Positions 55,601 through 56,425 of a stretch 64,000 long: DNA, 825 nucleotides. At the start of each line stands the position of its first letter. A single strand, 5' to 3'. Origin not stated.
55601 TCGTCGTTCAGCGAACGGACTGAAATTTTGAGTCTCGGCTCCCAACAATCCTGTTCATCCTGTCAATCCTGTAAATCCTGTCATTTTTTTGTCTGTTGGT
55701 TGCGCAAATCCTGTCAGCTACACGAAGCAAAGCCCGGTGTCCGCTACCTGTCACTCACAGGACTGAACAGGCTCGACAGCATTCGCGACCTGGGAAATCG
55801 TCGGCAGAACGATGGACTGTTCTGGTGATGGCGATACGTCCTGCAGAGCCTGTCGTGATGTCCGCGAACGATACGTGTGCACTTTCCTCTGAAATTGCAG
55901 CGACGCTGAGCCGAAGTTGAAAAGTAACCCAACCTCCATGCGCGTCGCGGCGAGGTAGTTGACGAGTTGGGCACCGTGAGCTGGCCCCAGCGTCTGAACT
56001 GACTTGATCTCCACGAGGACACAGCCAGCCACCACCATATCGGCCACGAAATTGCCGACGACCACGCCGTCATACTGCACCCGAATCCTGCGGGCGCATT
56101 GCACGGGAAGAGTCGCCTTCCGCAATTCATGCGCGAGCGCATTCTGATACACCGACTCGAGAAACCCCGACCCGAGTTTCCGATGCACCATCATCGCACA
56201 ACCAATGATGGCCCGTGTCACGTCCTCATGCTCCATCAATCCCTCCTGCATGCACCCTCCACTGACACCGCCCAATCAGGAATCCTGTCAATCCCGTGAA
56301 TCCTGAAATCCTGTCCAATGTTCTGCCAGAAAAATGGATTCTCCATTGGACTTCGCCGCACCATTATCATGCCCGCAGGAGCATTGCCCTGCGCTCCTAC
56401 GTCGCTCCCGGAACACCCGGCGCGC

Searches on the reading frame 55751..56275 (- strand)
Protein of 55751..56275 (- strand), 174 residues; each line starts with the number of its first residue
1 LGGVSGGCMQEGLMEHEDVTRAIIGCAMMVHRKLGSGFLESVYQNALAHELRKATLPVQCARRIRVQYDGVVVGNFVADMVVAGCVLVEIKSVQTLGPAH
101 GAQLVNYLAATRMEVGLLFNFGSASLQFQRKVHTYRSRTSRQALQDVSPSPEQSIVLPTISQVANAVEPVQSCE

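Call 13: search_protein_families(library=pfam, proteins=[window:55751-56275:-])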
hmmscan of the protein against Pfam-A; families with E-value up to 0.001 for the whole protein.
window:55751-56275:- (174 aa): 1 family
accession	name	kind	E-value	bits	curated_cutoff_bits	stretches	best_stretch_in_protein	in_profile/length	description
PF13366.12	PDDEXK_3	-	8.3e-38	129.8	22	1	18-130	2-116/117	PD-(D/E)XK nuclease superfamily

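Call 14: search_protein_families(library=ncbifam, proteins=[window:55751-56275:-])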
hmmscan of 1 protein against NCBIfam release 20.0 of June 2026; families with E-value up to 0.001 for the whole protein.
window:55751-56275:- (174 aa): 1 family
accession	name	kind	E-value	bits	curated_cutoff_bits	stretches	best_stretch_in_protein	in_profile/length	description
TIGR04256.1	GxxExxY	subfamily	2.6e-40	137.4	35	1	19-132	2-116/116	GxxExxY protein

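Call 39: find_homologous_proteins(query=window:55751-56236:-, max_evalue=0.00001)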
Query window:55751-56236:- (161 aa): 4668 proteins with E <= 0.00001 among 4709 candidates; the best 120 are listed.
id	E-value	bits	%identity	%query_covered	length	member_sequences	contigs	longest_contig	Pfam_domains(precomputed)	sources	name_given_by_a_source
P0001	7.3e-89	313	92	100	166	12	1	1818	PF13366.13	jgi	-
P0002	5.2e-63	229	74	91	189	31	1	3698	PF13366.13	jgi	jgi:GxxExxY protein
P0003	2.4e-61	224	73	91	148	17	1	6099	PF13366.13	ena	-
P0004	7.5e-60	219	73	91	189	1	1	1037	PF13366.13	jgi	-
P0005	4.9e-53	197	62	98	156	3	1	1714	PF13366.13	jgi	jgi:GxxExxY protein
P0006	1.1e-52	196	66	91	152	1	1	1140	PF13366.13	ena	-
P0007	4.7e-51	190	58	99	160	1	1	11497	PF13366.13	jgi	jgi:GxxExxY protein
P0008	7.8e-51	190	65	88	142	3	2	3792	PF13366.13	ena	-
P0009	1.2e-50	189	67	83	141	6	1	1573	PF13366.13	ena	-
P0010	1.2e-49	186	59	98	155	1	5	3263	PF13366.13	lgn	-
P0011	5.3e-49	184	64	83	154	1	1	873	PF13366.13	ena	-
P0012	1.0e-48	183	65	83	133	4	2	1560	PF13366.13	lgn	-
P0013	2.4e-48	182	59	98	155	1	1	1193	PF13366.13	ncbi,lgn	-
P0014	2.4e-48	182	65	79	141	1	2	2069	PF13366.13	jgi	jgi:GxxExxY protein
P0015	2.8e-48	181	70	78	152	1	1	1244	PF13366.13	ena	-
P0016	4.4e-48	181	67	80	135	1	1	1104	PF13366.13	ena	-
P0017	5.5e-48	180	60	91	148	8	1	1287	PF13366.13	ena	-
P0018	5.7e-48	180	62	85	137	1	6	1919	PF13366.13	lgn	-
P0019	5.7e-48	180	64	83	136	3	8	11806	PF13366.13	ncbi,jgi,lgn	jgi:GxxExxY protein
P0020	6.6e-48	180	64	83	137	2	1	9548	PF13366.13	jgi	jgi:GxxExxY protein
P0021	9.9e-48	180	66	79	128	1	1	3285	PF13366.13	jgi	jgi:GxxExxY protein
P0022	1.0e-47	180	65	85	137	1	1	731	PF13366.13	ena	-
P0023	1.0e-47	180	63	85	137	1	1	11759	PF13366.13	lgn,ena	-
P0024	1.2e-47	179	64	83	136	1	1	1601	PF13366.13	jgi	jgi:GxxExxY protein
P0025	1.2e-47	179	64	83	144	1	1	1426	PF13366.13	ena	-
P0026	1.4e-47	179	64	83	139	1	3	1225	PF13366.13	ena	-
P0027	1.6e-47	179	71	72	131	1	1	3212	PF13366.13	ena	-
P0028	1.7e-47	179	65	83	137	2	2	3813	PF13366.13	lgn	-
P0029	2.2e-47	178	59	91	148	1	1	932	PF13366.13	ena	-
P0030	2.5e-47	178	63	79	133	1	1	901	PF13366.13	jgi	jgi:GxxExxY protein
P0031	3.3e-47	178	62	85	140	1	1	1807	PF13366.13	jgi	jgi:GxxExxY protein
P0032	3.7e-47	178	63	83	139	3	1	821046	PF13366.13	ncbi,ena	-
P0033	3.8e-47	178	63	83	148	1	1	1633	PF13366.13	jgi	-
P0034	4.3e-47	178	66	78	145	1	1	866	PF13366.13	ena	-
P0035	4.4e-47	178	47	73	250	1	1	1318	PF13366.13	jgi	jgi:GxxExxY protein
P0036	4.5e-47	177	64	83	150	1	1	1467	PF13366.13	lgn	-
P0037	8.5e-47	177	65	83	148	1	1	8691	PF13366.13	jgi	jgi:GxxExxY protein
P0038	9.0e-47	176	69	76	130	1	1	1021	PF13366.13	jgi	-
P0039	9.5e-47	176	67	76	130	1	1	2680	PF13366.13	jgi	jgi:GxxExxY protein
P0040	1.5e-46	176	64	80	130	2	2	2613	PF13366.13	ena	-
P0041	1.6e-46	176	66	80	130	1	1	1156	PF13366.13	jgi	jgi:GxxExxY protein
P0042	1.6e-46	176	65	83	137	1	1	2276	PF13366.13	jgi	jgi:GxxExxY protein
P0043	1.7e-46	176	63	83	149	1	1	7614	PF13366.13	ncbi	-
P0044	1.8e-46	176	64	83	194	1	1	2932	PF13366.13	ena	-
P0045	1.9e-46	175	56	98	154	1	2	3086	PF13366.13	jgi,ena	-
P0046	2.0e-46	175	65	78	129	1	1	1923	PF13366.13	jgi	jgi:GxxExxY protein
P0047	2.0e-46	175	67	78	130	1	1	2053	PF13366.13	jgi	jgi:GxxExxY protein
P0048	2.2e-46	175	65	83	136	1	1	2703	PF13366.13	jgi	jgi:GxxExxY protein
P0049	2.2e-46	175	65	83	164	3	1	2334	PF13366.13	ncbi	-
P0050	2.3e-46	175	67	78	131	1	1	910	PF13366.13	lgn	-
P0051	2.4e-46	175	64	80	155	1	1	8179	PF13366.13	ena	-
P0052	2.4e-46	175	65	83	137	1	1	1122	PF13366.13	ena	-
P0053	2.6e-46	175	57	99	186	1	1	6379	PF13366.13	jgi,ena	-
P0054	2.6e-46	175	63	83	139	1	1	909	PF13366.13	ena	-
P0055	2.9e-46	175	69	76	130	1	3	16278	PF13366.13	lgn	-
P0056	3.2e-46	175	66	78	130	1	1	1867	PF13366.13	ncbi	-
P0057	3.3e-46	175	62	85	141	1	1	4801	PF13366.13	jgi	jgi:GxxExxY protein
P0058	3.9e-46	174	64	80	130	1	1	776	PF13366.13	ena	-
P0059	3.9e-46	174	66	78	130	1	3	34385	PF13366.13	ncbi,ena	-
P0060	4.2e-46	174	65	79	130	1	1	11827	PF13366.13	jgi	jgi:GxxExxY protein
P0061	4.5e-46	174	64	83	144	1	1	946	PF13366.13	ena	-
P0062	5.2e-46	174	66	78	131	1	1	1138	PF13366.13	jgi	jgi:GxxExxY protein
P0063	5.2e-46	174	64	84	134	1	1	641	PF13366.13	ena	-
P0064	5.5e-46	174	66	78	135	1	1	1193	PF13366.13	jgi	jgi:GxxExxY protein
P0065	5.8e-46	174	64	83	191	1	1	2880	PF13366.13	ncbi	-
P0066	5.9e-46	174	65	79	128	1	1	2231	PF13366.13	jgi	jgi:GxxExxY protein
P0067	6.1e-46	174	66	78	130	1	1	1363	PF13366.13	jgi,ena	-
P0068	6.3e-46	174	70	71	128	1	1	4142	PF13366.13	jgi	jgi:GxxExxY protein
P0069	6.4e-46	174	62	88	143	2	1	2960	PF13366.13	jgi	jgi:GxxExxY protein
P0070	6.7e-46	174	57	98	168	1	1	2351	PF13366.13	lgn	-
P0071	7.7e-46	173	64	78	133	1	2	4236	PF13366.13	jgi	-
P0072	7.7e-46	173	66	78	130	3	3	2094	PF13366.13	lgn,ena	-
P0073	7.7e-46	173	68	78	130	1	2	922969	PF13366.13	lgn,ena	-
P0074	7.8e-46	173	64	80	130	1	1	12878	PF13366.13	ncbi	-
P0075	8.0e-46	173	64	80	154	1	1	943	PF13366.13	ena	-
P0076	8.3e-46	173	65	80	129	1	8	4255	PF13366.13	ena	-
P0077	8.6e-46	173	62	83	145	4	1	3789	PF13366.13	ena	-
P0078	1.0e-45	173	65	83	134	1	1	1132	PF13366.13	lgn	-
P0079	1.0e-45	173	66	79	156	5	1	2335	PF13366.13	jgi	-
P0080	1.1e-45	173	63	83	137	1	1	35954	PF13366.13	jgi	jgi:GxxExxY protein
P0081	1.4e-45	173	60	83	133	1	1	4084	PF13366.13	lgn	-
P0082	1.4e-45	173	65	79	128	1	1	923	PF13366.13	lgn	-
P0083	1.4e-45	173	65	80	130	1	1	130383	PF13366.13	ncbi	-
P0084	1.7e-45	172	66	78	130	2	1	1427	PF13366.13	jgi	-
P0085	1.8e-45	172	64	80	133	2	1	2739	PF13366.13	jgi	jgi:GxxExxY protein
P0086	1.8e-45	172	64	80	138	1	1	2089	PF13366.13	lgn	-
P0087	1.8e-45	172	62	83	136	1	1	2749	PF13366.13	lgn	-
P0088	1.9e-45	172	62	86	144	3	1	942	PF13366.13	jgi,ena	-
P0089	2.1e-45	172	62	83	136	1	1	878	PF13366.13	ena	-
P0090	2.2e-45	172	61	85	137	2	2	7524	PF13366.13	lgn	-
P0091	2.2e-45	172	64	81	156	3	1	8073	PF13366.13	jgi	jgi:GxxExxY protein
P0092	2.3e-45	172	60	86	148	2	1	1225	PF13366.13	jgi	jgi:GxxExxY protein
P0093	2.3e-45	172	66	78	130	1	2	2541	PF13366.13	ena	-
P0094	2.3e-45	172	62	78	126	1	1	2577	PF13366.13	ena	-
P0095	2.4e-45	172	64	80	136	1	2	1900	PF13366.13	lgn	-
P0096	2.4e-45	172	61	89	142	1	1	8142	PF13366.13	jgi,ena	-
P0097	2.5e-45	172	58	88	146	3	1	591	PF13366.13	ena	-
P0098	2.5e-45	172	63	81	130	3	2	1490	PF13366.13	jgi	jgi:GxxExxY protein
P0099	3.0e-45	172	64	80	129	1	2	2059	PF13366.13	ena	-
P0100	3.0e-45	172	63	78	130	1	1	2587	PF13366.13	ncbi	-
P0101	3.2e-45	171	59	88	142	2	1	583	PF13366.13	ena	-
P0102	3.4e-45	171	65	76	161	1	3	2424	PF13366.13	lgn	-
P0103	3.6e-45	171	66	78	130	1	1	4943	PF13366.13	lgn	-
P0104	3.7e-45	171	62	89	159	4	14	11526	PF13366.13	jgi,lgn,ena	-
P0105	3.7e-45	171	50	97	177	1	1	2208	PF13366.13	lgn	-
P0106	4.4e-45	171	65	78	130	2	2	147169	PF13366.13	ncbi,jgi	jgi:GxxExxY protein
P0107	4.6e-45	171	63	80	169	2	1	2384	PF13366.13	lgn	-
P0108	4.6e-45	171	65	78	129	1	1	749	PF13366.13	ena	-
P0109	4.9e-45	171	66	76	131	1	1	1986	PF13366.13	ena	-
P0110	5.0e-45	171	66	76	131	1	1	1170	PF13366.13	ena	-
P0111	5.3e-45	171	61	79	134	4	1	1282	PF13366.13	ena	-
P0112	5.3e-45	171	59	83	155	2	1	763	PF13366.13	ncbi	-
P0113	5.3e-45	171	61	79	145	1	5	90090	PF13366.13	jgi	jgi:GxxExxY protein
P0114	5.6e-45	171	61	85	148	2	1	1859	PF13366.13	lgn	-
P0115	6.3e-45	171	63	83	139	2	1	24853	PF13366.13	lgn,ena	-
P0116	7.0e-45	170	66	78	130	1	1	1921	PF13366.13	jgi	jgi:GxxExxY protein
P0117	7.0e-45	170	65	78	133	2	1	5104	PF13366.13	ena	-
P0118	7.2e-45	170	66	76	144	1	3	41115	PF13366.13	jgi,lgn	-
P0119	7.3e-45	170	61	80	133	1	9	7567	PF13366.13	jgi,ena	jgi:GxxExxY protein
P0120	7.4e-45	170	64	71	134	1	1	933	PF13366.13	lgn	-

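Call 40: find_encoding_contigs(protein=P0032, flank=3000, max_places=3)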
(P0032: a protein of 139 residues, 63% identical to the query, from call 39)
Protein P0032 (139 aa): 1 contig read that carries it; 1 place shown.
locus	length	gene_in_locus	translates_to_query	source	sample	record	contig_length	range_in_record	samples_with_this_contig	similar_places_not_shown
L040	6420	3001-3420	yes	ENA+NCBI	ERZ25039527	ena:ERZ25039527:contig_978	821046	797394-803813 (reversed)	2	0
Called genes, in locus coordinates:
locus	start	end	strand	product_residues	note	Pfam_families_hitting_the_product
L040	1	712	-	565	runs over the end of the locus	PF00239:Resolvase, PF07508:Recombinase, PF13408:Zn_ribbon_recom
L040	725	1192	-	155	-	-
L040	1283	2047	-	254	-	PF00078:RVT_1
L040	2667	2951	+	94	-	-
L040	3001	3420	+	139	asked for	PF13366:PDDEXK_3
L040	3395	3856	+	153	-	-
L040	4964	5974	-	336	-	-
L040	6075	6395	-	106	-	PF05016:ParE_toxin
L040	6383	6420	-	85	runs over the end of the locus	PF02604:PhdYeFM_antitox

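Call 41: find_encoding_contigs(protein=P0073, flank=3000, max_places=3)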
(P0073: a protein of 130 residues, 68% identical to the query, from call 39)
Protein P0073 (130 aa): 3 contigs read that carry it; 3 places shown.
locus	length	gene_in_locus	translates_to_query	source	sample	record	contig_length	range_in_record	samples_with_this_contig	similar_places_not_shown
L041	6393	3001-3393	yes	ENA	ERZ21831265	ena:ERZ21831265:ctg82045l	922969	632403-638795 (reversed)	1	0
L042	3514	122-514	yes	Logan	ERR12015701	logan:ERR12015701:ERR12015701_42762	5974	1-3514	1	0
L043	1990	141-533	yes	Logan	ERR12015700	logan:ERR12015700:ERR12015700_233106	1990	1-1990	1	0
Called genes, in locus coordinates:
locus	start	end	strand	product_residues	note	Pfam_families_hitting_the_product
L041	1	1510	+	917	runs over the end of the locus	-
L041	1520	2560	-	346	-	PF03590:AsnA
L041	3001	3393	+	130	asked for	PF13366:PDDEXK_3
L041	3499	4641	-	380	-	PF00465:Fe-ADH, PF13685:Fe-ADH_2 (weak), PF25137:ADH_Fe_C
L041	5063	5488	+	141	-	PF01047:MarR, PF12802:MarR_2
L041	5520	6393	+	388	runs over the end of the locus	PF00756:Esterase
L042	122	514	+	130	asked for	PF13366:PDDEXK_3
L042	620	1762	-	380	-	PF00465:Fe-ADH, PF13685:Fe-ADH_2 (weak), PF25137:ADH_Fe_C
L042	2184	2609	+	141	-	PF01047:MarR, PF12802:MarR_2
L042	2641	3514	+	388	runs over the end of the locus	PF00756:Esterase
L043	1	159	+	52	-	?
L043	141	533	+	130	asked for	PF13366:PDDEXK_3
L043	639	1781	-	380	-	PF00465:Fe-ADH, PF13685:Fe-ADH_2 (weak), PF25137:ADH_Fe_C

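Call 42: find_encoding_contigs(protein=P0002, flank=3000, max_places=3)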
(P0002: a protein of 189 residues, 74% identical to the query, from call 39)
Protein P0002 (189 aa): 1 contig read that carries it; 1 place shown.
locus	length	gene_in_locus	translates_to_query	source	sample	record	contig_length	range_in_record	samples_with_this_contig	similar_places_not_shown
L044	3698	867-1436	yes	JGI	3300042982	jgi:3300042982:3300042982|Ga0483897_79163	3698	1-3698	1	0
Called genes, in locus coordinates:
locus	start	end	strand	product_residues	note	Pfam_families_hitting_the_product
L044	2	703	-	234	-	?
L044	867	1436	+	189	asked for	PF13366:PDDEXK_3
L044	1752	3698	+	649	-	?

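Call 45: find_encoding_contigs(protein=P0083, flank=5000, max_places=2)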
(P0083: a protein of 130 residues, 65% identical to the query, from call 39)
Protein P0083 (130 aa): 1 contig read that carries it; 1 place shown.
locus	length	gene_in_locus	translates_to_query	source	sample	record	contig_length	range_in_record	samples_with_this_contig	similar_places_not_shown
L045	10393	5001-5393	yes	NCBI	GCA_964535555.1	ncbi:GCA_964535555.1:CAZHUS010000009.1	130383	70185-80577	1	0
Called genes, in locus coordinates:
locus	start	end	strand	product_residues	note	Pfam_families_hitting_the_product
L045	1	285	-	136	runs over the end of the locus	PF01479:S4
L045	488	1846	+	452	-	PF00919:UPF0004, PF04055:Radical_SAM, PF01938:TRAM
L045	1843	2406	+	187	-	-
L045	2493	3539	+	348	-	PF01075:Glyco_transf_9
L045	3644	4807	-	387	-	-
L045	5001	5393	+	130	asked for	PF13366:PDDEXK_3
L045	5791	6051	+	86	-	PF24113:DUF7387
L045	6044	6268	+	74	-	PF07927:HicA_toxin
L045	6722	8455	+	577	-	PF02463:SMC_N (faint), PF13175:AAA_15, PF13476:AAA_23, PF13175:AAA_15 (weak), PF13304:AAA_21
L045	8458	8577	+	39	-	PF13676:TIR_2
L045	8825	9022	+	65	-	PF15919:HicB_lk_antitox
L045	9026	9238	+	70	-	PF07927:HicA_toxin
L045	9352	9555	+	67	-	PF13676:TIR_2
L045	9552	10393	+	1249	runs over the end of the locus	PF00149:Metallophos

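Call 46: find_encoding_contigs(protein=P0106, flank=5000, max_places=2)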
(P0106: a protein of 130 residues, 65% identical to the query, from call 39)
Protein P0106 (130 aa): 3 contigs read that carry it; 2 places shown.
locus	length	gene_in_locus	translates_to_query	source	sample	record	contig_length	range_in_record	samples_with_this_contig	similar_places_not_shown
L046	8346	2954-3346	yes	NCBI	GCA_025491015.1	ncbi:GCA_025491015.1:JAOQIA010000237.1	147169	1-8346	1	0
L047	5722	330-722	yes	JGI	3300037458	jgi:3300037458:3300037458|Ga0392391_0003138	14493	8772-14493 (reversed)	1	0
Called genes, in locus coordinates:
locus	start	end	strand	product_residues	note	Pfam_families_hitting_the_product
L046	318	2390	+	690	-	PF13249:SQHop_cyclase_N, PF00432:Prenyltrans (faint), PF13243:SQHop_cyclase_C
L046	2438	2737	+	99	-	-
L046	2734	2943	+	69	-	-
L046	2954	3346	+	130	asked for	PF13366:PDDEXK_3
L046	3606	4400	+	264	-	PF00175:NAD_binding_1 (weak), PF10418:DHODB_Fe-S_bind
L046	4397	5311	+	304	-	PF01180:DHO_dh, PF01207:Dus, PF03060:NMO (weak)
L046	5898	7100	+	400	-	PF17785:PUA_3, PF10672:Methyltrans_SAM, PF03602:Cons_hypoth95, PF05175:MTS (faint), PF13847:Methyltransf_31 (weak)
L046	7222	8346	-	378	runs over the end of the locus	PF01612:DNA_pol_A_exo1, PF00570:HRDC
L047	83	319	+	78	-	-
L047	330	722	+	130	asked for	PF13366:PDDEXK_3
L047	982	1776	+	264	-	PF00175:NAD_binding_1 (weak), PF10418:DHODB_Fe-S_bind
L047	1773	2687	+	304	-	PF01180:DHO_dh, PF01207:Dus, PF03060:NMO (weak)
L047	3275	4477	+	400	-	PF17785:PUA_3, PF10672:Methyltrans_SAM, PF03602:Cons_hypoth95, PF05175:MTS (faint), PF13847:Methyltransf_31 (weak)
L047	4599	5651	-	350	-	PF01612:DNA_pol_A_exo1, PF00570:HRDC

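Call 47: find_encoding_contigs(protein=P0113, flank=5000, max_places=5)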
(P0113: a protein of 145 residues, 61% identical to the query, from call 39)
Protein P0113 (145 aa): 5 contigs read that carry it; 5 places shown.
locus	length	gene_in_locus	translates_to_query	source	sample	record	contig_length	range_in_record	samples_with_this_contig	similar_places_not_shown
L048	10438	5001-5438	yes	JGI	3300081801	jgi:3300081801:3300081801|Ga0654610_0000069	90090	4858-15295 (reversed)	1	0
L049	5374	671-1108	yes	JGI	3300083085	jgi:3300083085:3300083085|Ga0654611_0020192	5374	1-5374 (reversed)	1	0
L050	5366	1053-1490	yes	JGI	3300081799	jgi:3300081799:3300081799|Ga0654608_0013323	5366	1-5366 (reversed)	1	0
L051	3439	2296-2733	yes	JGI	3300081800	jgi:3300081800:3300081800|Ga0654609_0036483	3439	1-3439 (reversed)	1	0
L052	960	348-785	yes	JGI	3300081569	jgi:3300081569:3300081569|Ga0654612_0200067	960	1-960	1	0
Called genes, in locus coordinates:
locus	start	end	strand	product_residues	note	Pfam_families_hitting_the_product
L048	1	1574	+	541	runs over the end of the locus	PF16586:DUF5060, PF13204:Apiosidase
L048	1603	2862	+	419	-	PF00083:Sugar_tr (weak), PF07690:MFS_1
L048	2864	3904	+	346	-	PF01408:GFO_IDH_MocA, PF03447:NAD_binding_3 (weak), PF02894:GFO_IDH_MocA_C, PF22725:GFO_IDH_MocA_C3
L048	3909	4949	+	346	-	PF07632:Sde182_NH-like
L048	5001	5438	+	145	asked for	PF13366:PDDEXK_3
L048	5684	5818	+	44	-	-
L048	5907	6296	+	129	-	PF00903:Glyoxalase, PF13468:Glyoxalase_3 (weak), PF13669:Glyoxalase_4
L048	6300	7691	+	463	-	PF07005:SBD_N, PF17042:NBD_C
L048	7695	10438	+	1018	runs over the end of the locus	PF16586:DUF5060, PF12904:Collagen_bind_2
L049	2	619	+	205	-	?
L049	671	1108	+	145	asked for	PF13366:PDDEXK_3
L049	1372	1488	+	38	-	-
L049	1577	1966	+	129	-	PF00903:Glyoxalase, PF13468:Glyoxalase_3 (weak), PF13669:Glyoxalase_4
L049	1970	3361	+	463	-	PF07005:SBD_N, PF17042:NBD_C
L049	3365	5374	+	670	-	?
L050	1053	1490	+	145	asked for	PF13366:PDDEXK_3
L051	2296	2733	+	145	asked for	PF13366:PDDEXK_3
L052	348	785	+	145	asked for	PF13366:PDDEXK_3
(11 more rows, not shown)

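Call 48: find_encoding_contigs(protein=P0059, flank=5000, max_places=3)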
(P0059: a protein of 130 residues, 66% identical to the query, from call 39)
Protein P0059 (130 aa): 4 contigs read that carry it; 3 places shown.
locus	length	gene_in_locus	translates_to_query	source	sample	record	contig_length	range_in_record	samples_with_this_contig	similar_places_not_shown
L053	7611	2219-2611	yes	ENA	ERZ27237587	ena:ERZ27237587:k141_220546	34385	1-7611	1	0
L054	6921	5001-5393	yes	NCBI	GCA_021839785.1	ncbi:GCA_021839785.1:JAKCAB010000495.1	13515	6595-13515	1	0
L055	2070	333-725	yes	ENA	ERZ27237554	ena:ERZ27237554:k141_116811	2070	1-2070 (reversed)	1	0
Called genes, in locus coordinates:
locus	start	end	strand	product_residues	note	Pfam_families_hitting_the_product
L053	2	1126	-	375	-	?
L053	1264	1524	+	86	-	PF24113:DUF7387 (weak)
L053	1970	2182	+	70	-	-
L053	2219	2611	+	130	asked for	PF13366:PDDEXK_3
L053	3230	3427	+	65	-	PF15919:HicB_lk_antitox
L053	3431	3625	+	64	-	PF07927:HicA_toxin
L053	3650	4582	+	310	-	PF01582:TIR (weak), PF13676:TIR_2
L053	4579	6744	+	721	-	PF03704:BTAD (faint), PF13371:TPR_9 (faint), PF13414:TPR_11 (faint), PF13431:TPR_17 (faint), PF13424:TPR_12, PF13432:TPR_16 (weak), PF14559:TPR_19 (weak), PF12895:ANAPC3 (weak), +10 more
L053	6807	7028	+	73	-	-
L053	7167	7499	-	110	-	-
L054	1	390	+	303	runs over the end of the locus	PF04240:Caroten_synth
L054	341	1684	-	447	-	PF01595:CNNM, PF00571:CBS, PF03471:CorC_HlyC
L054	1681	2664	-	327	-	PF01595:CNNM, PF00571:CBS (weak)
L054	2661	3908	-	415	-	PF01595:CNNM, PF00571:CBS (faint), PF03471:CorC_HlyC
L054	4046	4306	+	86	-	PF24113:DUF7387 (weak)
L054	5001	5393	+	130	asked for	PF13366:PDDEXK_3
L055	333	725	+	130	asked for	PF13366:PDDEXK_3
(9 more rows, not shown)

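Call 68: search_solved_structures(query=window:55751-56236:-, max_evalue=0.01)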
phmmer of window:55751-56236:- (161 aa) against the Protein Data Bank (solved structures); distinct sequences matched with E-value up to 0.01: 0.

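Call 74: search_dna_similar(query=window:55751-56236:-, collection=plasmids, mode=protein, max_rows=40, rows=best, max_evalue=1e-10)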
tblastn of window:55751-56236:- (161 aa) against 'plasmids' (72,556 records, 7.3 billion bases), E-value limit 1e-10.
Records with a match: 7; places in all: 9; records where one place covers at least 80% of the query: 1.
Best place of each record, by identity: <60% 7.
By first word of the organism name: Fusobacteria 1; Persicobacter 1; Gemmatirosa 1; Treponema 1; Bernardetia 1; Sphingomonas 1; Bacteroides 1.
By predicted mobility (MOB-suite, as given by PLSDB): non-mobilizable 7.
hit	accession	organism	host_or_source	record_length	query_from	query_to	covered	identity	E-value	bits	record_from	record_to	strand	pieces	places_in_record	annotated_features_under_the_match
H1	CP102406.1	Fusobacteria bacterium ZRK30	pure culture,cold seep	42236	1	117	73%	46.2%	1e-24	105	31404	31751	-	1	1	GxxExxY protein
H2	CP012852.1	Persicobacter sp. JZB09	cell culture,soil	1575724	1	123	76%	43.9%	2e-22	100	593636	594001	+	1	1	none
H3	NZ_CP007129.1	Gemmatirosa kalamazoonensis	-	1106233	4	159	97%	34.0%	2e-17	85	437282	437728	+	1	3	record has no annotation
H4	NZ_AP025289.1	Treponema saccharophilum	-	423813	3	128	78%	38.6%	2e-19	91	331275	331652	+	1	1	GxxExxY protein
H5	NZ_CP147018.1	Bernardetia sp. Wsw4-3y2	Red alga,Red algae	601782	1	114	71%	41.4%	8e-16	81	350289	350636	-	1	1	GxxExxY protein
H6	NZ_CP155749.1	Sphingomonas parapaucimobilis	Chinese cabbage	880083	4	122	74%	39.3%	4e-16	81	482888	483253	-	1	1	GxxExxY protein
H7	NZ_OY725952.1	Bacteroides finegoldii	-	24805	5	114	68%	33.3%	5e-15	78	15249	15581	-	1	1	GxxExxY protein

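Call 75: get_annotated_region(hit=H3, flank=1500)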
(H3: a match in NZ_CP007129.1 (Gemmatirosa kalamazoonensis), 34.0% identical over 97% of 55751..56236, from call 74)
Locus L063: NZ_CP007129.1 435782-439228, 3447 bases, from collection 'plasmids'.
description: Gemmatirosa kalamazoonensis strain KBS708 plasmid 1, complete sequence
organism: Gemmatirosa kalamazoonensis (NCBI taxid 861299)
taxonomy: Bacteria; Gemmatimonadota; Gemmatimonadia; Gemmatimonadales; Gemmatimonadaceae; Gemmatirosa; Gemmatirosa kalamazoonensis
host: -; source: -; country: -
typing (MOB-suite, as given by PLSDB): non-mobilizable
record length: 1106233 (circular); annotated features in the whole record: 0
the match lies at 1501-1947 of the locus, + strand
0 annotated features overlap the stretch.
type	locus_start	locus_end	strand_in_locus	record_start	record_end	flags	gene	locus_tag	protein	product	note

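Call 76: get_annotated_region(hit=H2, flank=1000)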
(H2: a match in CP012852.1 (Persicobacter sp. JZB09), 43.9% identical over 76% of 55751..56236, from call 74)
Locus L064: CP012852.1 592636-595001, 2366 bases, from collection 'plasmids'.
description: Persicobacter sp. JZB09 plasmid JZB09-Plasmid1, complete sequence
organism: Persicobacter sp. JZB09 (NCBI taxid 1085624)
taxonomy: Bacteria; Bacteroidota; Cytophagia; Cytophagales; Persicobacteraceae; Persicobacter; Persicobacter sp. JZB09
host: -; source: cell culture,soil; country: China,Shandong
typing (MOB-suite, as given by PLSDB): non-mobilizable
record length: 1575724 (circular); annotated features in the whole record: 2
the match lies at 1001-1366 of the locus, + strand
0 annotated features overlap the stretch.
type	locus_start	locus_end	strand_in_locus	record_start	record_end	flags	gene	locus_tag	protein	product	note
